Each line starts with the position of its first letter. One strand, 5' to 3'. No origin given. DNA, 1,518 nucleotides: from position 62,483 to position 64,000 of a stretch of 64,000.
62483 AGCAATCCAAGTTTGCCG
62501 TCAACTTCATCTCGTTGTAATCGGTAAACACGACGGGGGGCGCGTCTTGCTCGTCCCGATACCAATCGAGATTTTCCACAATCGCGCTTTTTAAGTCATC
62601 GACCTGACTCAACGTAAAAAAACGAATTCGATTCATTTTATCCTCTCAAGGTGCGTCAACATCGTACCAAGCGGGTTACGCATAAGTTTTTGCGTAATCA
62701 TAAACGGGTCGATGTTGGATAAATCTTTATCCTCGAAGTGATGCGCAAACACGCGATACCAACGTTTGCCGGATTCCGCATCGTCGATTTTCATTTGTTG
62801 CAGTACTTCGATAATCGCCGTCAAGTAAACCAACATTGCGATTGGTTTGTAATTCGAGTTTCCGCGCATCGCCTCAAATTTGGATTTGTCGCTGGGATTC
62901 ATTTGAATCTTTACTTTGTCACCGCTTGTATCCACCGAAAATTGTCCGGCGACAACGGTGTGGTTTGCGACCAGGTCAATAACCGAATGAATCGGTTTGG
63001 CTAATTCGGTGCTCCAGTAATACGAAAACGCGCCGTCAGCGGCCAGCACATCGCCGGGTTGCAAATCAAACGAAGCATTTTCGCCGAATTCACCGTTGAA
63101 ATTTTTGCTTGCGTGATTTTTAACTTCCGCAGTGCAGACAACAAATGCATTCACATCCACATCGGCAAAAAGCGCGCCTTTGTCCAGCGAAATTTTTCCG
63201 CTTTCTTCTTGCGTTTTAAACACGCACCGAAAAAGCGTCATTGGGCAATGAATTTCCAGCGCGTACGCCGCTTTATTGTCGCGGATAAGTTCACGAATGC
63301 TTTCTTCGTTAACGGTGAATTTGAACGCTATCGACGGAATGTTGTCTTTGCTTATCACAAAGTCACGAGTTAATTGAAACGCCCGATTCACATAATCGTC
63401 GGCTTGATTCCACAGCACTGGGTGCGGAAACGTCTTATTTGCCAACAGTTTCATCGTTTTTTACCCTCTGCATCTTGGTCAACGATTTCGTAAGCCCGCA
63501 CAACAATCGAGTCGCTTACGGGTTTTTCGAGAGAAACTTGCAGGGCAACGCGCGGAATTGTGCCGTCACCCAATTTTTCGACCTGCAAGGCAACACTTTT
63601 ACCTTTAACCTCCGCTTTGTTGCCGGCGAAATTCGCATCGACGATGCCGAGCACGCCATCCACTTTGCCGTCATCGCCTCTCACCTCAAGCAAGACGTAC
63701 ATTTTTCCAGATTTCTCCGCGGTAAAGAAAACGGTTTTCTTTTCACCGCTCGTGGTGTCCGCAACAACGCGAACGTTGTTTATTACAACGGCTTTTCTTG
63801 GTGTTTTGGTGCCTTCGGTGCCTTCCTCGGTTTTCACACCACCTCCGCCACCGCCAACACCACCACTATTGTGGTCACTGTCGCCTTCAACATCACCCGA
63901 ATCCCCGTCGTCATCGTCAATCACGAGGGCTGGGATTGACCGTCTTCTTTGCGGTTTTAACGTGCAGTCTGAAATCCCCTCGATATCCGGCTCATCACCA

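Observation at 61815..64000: Low-GC, translationally coupled operon of at least three unknown genes (possible defence-type island), truncated by the window edge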

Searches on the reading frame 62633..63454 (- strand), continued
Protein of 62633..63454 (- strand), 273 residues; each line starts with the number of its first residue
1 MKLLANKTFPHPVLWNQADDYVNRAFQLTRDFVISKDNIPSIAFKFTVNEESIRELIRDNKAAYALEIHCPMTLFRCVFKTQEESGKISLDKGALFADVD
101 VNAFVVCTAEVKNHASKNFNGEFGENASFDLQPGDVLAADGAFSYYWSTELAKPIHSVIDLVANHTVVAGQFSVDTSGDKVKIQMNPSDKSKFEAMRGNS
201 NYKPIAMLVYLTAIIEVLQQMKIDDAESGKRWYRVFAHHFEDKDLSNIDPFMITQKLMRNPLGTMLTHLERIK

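Call 70: find_encoding_contigs(protein=P0025, flank=8000, max_places=1)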
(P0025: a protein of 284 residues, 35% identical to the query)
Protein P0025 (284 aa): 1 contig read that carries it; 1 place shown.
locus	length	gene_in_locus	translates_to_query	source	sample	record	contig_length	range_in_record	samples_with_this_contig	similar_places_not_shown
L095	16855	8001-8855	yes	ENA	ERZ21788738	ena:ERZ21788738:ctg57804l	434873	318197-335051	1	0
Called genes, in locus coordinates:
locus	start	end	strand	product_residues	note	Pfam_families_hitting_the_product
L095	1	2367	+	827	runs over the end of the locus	PF11028:TMEM260_N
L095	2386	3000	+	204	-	PF00329:Complex1_30kDa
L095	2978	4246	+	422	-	PF00346:Complex1_49kDa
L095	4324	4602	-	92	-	-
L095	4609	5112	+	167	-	PF01257:2Fe-2S_thioredx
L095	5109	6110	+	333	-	PF00145:DNA_methylase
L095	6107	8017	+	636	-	-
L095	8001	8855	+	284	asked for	-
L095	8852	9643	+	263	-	PF19866:DUF6339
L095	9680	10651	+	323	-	PF03116:NQR2_RnfD_RnfE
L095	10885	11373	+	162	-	PF04205:FMN_bind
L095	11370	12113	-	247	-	PF03476:MOSC_N, PF03473:MOSC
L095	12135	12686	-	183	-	PF01035:DNA_binding_1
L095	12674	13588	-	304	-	PF00892:EamA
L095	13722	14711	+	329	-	PF00044:Gp_dh_N, PF02800:Gp_dh_C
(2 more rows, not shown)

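Call 74: get_annotated_region(hit=H11, flank=6000)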
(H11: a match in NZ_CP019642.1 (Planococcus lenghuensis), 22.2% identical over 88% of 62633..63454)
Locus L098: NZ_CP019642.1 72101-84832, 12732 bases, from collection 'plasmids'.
description: Planococcus lenghuensis strain Y42 plasmid unnamed2, complete sequence
organism: Planococcus lenghuensis (NCBI taxid 2213202)
taxonomy: Bacteria; Bacillota; Bacilli; Bacillales; Planococcaceae; Planococcus; Planococcus lenghuensis
host: -; source: whole organism,crude oil-contamination soil; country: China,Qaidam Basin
typing (MOB-suite, as given by PLSDB): mobilizable; relaxase MOBQ
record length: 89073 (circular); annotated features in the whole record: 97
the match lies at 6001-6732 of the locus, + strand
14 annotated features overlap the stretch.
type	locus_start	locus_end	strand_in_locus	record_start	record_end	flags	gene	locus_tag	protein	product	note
CDS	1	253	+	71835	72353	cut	-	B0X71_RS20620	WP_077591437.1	hypothetical protein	-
CDS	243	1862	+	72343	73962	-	-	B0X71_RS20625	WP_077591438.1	AlwI family type II restriction endonuclease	-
CDS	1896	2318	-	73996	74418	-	-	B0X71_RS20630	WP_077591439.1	very short patch repair endonuclease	-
CDS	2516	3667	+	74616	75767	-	-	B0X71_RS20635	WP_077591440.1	DNA cytosine methyltransferase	-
CDS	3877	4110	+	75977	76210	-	-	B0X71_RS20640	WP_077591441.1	hypothetical protein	-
CDS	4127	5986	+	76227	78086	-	-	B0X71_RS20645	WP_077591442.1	hypothetical protein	-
CDS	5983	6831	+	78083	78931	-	-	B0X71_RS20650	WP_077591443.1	hypothetical protein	-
CDS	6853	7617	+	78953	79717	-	-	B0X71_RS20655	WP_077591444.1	DUF6339 family protein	-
CDS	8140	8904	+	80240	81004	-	-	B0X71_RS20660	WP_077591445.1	IclR family transcriptional regulator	GO:0006355 - regulation of DNA-templated transcription [Evidence IEA]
CDS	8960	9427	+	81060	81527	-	-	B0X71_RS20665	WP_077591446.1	RidA family protein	-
CDS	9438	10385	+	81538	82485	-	-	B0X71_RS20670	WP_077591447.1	sugar kinase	-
CDS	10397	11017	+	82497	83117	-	-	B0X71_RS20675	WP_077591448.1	bifunctional 4-hydroxy-2-oxoglutarate aldolase/2-dehydro-3-deoxy-phosphogluconate aldolase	-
CDS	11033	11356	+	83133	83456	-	-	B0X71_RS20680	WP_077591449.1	hypothetical protein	-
CDS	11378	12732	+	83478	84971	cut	-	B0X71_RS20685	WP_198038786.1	sodium:solute symporter family protein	-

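Call 75: get_annotated_region(hit=H12, flank=6000)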
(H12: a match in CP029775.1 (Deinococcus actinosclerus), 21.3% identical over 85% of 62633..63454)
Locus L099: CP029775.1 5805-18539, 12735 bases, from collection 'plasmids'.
description: Deinococcus actinosclerus strain SJTR plasmid unnamed1, complete sequence
organism: Deinococcus actinosclerus (NCBI taxid 1768108)
taxonomy: Bacteria; Deinococcota; Deinococci; Deinococcales; Deinococcaceae; Deinococcus; Deinococcus actinosclerus
host: -; source: mixed culture,wastewater; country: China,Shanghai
typing (MOB-suite, as given by PLSDB): non-mobilizable
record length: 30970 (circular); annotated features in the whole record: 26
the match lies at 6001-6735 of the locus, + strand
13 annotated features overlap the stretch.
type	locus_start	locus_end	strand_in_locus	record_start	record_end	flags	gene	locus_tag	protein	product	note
CDS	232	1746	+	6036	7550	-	-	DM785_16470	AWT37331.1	DNA cytosine methyltransferase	-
CDS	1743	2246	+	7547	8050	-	-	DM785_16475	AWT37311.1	very short patch repair endonuclease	-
CDS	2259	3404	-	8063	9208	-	-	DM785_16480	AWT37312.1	hypothetical protein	-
CDS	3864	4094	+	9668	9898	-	-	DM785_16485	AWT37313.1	hypothetical protein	-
CDS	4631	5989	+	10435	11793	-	-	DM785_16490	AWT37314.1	hypothetical protein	-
CDS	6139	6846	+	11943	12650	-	-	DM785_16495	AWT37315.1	hypothetical protein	-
CDS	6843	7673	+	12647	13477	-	-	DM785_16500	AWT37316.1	hypothetical protein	-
CDS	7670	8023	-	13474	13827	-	-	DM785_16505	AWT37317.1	hypothetical protein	-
CDS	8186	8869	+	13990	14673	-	-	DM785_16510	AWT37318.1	hypothetical protein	-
CDS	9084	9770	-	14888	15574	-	-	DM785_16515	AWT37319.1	resolvase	-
CDS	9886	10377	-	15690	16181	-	-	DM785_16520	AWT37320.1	hypothetical protein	-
CDS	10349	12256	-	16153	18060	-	-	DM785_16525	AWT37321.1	hypothetical protein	-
CDS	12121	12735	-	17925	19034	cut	-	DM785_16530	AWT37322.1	nucleotidyltransferase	-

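Call 76: search_dna_similar(query=window:62633-63454:-, collection=phages, mode=protein, max_evalue=0.001)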
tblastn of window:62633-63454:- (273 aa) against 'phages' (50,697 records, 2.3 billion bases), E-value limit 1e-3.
Records with a match: 2; places in all: 2; records where one place covers at least 80% of the query: 2.
Best place of each record, by identity: <60% 2.
By first word of the organism name: Bacteriophage 1; phage 1.
By host as written in the record: - 1; [Clostridium] innocuum 1.
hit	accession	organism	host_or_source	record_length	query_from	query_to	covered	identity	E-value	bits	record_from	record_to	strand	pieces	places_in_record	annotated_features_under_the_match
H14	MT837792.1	Bacteriophage sp.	human fecal samples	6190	6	272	98%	24.0%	9e-8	59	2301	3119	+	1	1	record has no annotation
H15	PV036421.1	phage NatCom_9291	[Clostridium] innocuum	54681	4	266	96%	20.6%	6e-8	59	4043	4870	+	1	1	hypothetical protein (x2)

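Call 78: search_protein_families(library=pfam, proteins=[L012:4870-5097:+, L098:3877-4110:+, L099:3864-4094:+, L014:4651-4893:+, L012:5094-6980:+, L013:5047-7014:+, L098:4127-5986:+], max_evalue=0.1)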
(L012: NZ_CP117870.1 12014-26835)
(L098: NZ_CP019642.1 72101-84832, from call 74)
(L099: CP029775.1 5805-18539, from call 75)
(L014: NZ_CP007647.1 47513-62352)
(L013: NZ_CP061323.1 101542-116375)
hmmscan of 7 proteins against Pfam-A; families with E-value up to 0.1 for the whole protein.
L012:4870-5097:+ (75 aa): 0 families

L098:3877-4110:+ (77 aa): 3 families
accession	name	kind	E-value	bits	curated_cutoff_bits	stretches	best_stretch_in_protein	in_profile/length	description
PF16526.10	CLZ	-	0.0015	19.3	26.7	1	21-69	7-53/71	C-terminal leucine zipper domain of cyclic nucleotide-gated channels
PF01322.25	Cytochrom_C_2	-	0.037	15.4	26.5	1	20-73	11-64/121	Cytochrome C'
PF10241.14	KxDL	-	0.086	13.6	27.2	0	1-53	25-79/86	Uncharacterized conserved protein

L099:3864-4094:+ (76 aa): 2 families
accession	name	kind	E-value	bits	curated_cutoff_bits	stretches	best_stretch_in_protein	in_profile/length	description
PF05698.19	Trigger_C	-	0.012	16.1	22.7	1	6-58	78-126/162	Bacterial trigger factor protein (TF) C-terminus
PF08181.16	DegQ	-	0.031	14.8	22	1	46-65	7-26/46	DegQ (SacQ) family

L014:4651-4893:+ (80 aa): 0 families

L012:5094-6980:+ (628 aa): 0 families

L013:5047-7014:+ (655 aa): 0 families

L098:4127-5986:+ (619 aa): 0 families

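Call 84: search_protein_families(library=phrogs, proteins=[window:62633-63454:-, L001:8127-9995:+, L013:5047-7011:+, L012:4870-5097:+], max_evalue=0.01)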
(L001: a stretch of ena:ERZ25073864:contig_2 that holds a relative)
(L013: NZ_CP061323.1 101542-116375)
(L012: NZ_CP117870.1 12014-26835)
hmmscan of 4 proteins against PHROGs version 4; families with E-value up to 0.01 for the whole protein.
window:62633-63454:- (273 aa): 0 families

L001:8127-9995:+ (623 aa): 0 families

L013:5047-7011:+ (655 aa): 0 families

L012:4870-5097:+ (75 aa): 0 families

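Call 87: get_annotated_region(hit=H15, flank=6000)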
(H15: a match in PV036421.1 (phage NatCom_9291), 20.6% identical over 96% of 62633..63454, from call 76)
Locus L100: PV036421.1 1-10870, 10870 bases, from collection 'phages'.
description: Phage NatCom_9291, complete genome.
organism: phage NatCom_9291 (NCBI taxid 3403542)
taxonomy: Viruses; Duplodnaviria; Heunggongvirae; Uroviricota; Caudoviricetes; Ca. Heliusvirales
host: [Clostridium] innocuum; source: human feces; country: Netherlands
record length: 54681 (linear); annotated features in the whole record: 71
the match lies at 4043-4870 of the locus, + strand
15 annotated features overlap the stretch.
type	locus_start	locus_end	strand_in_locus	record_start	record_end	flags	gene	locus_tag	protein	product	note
CDS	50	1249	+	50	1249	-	-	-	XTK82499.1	integrase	-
CDS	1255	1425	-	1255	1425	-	-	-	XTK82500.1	hypothetical protein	-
CDS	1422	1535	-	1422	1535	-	-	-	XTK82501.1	hypothetical protein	-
CDS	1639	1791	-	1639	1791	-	-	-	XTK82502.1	hypothetical protein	-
CDS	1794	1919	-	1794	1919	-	-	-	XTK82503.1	hypothetical protein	-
CDS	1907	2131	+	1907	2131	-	-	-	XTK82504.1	hypothetical protein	-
CDS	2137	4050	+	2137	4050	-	-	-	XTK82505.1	hypothetical protein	-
CDS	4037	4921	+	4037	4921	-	-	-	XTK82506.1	hypothetical protein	-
CDS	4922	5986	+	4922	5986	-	-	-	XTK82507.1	hypothetical protein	-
CDS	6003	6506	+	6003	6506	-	-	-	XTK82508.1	hypothetical protein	-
CDS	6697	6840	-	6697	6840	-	-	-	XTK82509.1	hypothetical protein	-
CDS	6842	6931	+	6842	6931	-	-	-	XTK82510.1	hypothetical protein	-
CDS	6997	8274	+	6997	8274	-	-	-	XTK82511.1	DNA methyltransferase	-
CDS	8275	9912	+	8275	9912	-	-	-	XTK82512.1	hypothetical protein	-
CDS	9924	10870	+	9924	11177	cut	-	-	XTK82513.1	hypothetical protein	-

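Call 89: search_solved_structures(query=L001:7096-8112:+, max_evalue=0.00001)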
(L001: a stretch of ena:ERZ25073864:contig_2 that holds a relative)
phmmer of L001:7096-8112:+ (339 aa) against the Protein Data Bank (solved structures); distinct sequences matched with E-value up to 0.00001: 48.
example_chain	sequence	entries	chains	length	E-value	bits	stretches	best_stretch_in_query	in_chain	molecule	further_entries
1svu_A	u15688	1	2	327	2.1e-29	105.9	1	11-319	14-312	Modification methylase HhaI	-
10mh_A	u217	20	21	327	4.5e-29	104.8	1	11-319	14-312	PROTEIN (CYTOSINE-SPECIFIC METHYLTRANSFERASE HHAI) | HaeIII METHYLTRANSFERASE | Modification methylase HhaI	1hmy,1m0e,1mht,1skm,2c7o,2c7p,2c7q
2i9k_A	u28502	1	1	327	6.1e-29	104.4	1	11-319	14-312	Modification methylase HhaI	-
2zcj_A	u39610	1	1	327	1.2e-28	103.5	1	11-319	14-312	Modification methylase HhaI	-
2uyh_A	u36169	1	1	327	1.2e-28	103.5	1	11-319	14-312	MODIFICATION METHYLASE HHAI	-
2uyc_A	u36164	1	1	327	2.2e-28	102.5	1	11-319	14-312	MODIFICATION METHYLASE HHAI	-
2uz4_A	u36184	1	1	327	2.2e-28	102.5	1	11-319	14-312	MODIFICATION METHYLASE HHAI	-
2z6u_A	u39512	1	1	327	3e-28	102.1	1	11-319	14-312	Modification methylase HhaI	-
2z6q_A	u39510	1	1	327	3.1e-28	102.1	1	11-319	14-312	Modification methylase HhaI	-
1fjx_A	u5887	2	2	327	3.2e-28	102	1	11-319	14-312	HHAI DNA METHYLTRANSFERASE | MODIFICATION METHYLASE HHAI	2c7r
2z6a_A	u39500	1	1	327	8e-28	100.7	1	11-319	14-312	Modification methylase HhaI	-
1dct_A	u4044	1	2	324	1.9e-27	99.5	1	13-177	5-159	PROTEIN (MODIFICATION METHYLASE HAEIII)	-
3ubt_Y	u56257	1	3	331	4.4e-26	95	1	13-177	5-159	Modification methylase HaeIII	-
3lx6_A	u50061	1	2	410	2.7e-14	56.2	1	17-179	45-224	Cytosine-specific methyltransferase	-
3me5_A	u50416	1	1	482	5e-14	55.3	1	17-179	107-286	Cytosine-specific methyltransferase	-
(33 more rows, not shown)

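Call 91: search_solved_structures(query=A1, max_evalue=10)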
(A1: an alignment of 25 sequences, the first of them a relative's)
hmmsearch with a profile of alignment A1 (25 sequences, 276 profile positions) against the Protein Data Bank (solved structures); distinct sequences matched with E-value up to 10: 2.
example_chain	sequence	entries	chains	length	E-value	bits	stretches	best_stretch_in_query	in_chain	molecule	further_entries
5wpw_A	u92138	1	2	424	1.9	10.8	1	126-166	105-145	11S globulin isoform 1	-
5xty_A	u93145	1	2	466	2.1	10.6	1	126-166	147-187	11S globulin isoform 1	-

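Call 95: find_encoding_contigs(protein=P0013, flank=8000, max_places=1)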
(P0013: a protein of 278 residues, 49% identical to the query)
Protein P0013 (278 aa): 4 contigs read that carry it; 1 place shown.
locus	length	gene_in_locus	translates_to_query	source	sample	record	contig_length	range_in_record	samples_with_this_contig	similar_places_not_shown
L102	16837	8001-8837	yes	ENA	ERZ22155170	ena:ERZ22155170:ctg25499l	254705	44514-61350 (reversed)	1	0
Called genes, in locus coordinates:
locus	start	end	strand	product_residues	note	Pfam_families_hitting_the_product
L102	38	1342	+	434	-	PF00083:Sugar_tr (weak), PF07690:MFS_1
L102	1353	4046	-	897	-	PF07715:Plug, PF00593:TonB_dep_Rec_b-barrel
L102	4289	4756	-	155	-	-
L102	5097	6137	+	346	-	PF00145:DNA_methylase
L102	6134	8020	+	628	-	-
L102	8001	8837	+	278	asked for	-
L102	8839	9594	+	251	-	PF19866:DUF6339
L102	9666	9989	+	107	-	-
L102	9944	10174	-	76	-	-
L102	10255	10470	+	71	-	-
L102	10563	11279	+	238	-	PF06414:Zeta_toxin, PF13671:AAA_33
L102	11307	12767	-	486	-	PF01235:Na_Ala_symp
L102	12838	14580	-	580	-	PF03403:PAF-AH_p_II (faint), PF07224:Chlorophyllase (faint)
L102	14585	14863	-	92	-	PF03992:ABM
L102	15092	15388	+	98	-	PF05015:HigB-like_toxin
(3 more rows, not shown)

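Call 102: find_related_loci(query=A1, collection=viral_contigs, flank=6000)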
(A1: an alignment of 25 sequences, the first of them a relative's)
Query A1 (273 aa) in viral_contigs; peptide patterns used: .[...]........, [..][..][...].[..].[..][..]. (x = any residue, [..] = any of these).
49 stretches matched a pattern, but none encodes a relative of the query by tblastn (E <= 1e-3).

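Call 103: find_encoding_contigs(protein=P0080, flank=6000, max_places=2)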
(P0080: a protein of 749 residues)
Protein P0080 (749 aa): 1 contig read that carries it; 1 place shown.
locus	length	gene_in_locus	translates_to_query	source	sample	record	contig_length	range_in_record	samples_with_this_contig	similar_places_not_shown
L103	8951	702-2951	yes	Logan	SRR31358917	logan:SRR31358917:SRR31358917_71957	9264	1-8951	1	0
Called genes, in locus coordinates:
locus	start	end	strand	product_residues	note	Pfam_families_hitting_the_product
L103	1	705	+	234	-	?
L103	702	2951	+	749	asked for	-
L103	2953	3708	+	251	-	PF19866:DUF6339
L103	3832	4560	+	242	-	PF20772:TACO1_YebC_N, PF01709:Transcrip_reg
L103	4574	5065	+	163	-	PF02075:RuvC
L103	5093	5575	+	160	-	-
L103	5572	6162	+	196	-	PF01330:RuvA_N, PF14520:HHH_5, PF21176:RecR_HhH (weak), PF07499:RuvA_C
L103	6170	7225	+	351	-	PF05496:RuvB_N, PF13191:AAA_16 (faint), PF00004:AAA, PF07728:AAA_5 (faint), PF17864:AAA_lid_4, PF05491:WHD_RuvB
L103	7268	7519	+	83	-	-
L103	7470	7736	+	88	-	PF03061:4HBT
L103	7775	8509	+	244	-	PF01618:MotA_ExbB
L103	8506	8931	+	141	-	PF02472:ExbD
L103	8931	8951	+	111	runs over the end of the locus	?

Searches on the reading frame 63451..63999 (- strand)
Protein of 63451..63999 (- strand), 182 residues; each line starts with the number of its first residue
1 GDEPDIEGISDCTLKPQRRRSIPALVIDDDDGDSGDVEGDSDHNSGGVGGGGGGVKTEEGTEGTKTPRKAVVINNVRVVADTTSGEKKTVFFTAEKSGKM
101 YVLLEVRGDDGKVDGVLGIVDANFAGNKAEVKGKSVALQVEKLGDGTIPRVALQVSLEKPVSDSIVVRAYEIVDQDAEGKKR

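Call 4: search_protein_families(library=pfam, proteins=[window:63451-63999:-], max_evalue=1)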
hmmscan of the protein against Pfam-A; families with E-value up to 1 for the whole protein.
window:63451-63999:- (182 aa): 2 families
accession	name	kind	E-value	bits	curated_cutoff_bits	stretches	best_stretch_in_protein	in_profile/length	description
PF09066.15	B2-adapt-app_C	-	0.094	13.1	22.6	1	74-109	47-83/112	Beta2-adaptin appendage, C-terminal sub-domain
PF19990.4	DUF6426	-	0.29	11.1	25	1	28-78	13-57/203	Family of unknown function (DUF6426)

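Call 5: search_protein_families(library=padloc, proteins=[window:63451-63999:-], max_evalue=1)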
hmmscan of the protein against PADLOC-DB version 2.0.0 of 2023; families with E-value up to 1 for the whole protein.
window:63451-63999:- (182 aa): 1 family
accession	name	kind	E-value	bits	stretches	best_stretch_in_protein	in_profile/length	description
PDLC04582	PDC-M33A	-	2.4e-05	21.2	1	39-171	496-625/627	-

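Call 20: find_homologous_proteins(query=window:63451-63999:-, max_evalue=0.001)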
Query window:63451-63999:-: 980 candidates shared short words with the query, none scored E <= 0.001.
